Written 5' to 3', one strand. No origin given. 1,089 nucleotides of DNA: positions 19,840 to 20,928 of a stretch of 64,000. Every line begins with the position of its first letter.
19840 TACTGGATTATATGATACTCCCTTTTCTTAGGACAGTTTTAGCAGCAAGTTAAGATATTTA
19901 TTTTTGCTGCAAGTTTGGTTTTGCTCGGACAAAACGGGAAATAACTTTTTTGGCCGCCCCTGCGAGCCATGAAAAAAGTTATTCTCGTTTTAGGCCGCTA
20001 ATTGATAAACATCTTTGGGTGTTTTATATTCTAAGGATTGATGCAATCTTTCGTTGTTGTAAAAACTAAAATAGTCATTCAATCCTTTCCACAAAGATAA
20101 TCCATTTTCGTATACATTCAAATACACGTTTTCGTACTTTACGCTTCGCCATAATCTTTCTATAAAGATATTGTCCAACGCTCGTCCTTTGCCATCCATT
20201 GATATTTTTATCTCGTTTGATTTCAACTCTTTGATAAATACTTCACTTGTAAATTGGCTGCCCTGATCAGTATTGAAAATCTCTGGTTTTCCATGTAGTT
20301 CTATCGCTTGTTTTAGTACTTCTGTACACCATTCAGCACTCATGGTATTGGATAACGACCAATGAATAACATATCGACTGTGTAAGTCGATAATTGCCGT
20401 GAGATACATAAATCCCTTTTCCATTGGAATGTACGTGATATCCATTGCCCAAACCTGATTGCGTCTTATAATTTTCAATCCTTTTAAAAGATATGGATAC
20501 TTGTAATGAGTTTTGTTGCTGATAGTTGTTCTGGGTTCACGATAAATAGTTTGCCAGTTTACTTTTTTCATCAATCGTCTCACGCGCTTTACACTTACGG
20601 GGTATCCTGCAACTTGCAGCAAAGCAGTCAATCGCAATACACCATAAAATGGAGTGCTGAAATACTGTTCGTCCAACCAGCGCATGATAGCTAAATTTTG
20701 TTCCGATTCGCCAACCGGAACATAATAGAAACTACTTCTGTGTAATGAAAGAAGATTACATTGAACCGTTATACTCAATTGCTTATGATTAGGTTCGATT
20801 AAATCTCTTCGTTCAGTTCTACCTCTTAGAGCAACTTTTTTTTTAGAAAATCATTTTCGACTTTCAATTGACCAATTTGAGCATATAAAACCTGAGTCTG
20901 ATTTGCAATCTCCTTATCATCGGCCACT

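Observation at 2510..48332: Five copies of a GH110-related beta-helix module with a conserved Asp-x22-Asp-Asp cluster, in three export contexts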

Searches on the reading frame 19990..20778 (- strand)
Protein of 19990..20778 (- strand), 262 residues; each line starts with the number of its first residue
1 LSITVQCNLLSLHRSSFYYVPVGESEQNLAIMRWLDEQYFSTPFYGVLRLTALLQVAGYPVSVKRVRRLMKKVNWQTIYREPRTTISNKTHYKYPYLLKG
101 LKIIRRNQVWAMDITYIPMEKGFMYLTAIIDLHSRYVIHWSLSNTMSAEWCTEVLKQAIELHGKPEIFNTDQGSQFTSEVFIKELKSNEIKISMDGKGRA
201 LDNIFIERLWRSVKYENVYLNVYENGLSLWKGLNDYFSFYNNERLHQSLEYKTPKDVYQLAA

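Call 13: search_protein_families(library=pfam, proteins=[window:19990-20778:-], max_evalue=0.001)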
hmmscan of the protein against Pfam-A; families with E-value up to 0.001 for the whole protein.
window:19990-20778:- (262 aa): 6 families
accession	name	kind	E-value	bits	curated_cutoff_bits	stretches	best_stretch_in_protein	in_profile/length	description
PF00665.32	rve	-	3.7e-25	88.6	32.6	1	105-199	3-101/102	Integrase core domain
PF13683.12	rve_3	-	2.1e-11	43.9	26.5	1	189-254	2-67/67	Integrase core domain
PF13276.12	HTH_21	-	3.5e-09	37.2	28.1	1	39-82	14-59/60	HTH-like domain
PF24764.1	rva_4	-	7.4e-07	29.5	26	1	105-219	6-117/194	Integrase core domain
PF13610.12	DDE_Tnp_IS240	-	0.00041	20.9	27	1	109-190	3-82/139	DDE domain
PF13333.12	rve_2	-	0.00099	19.6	22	0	209-254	3-48/56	Integrase core domain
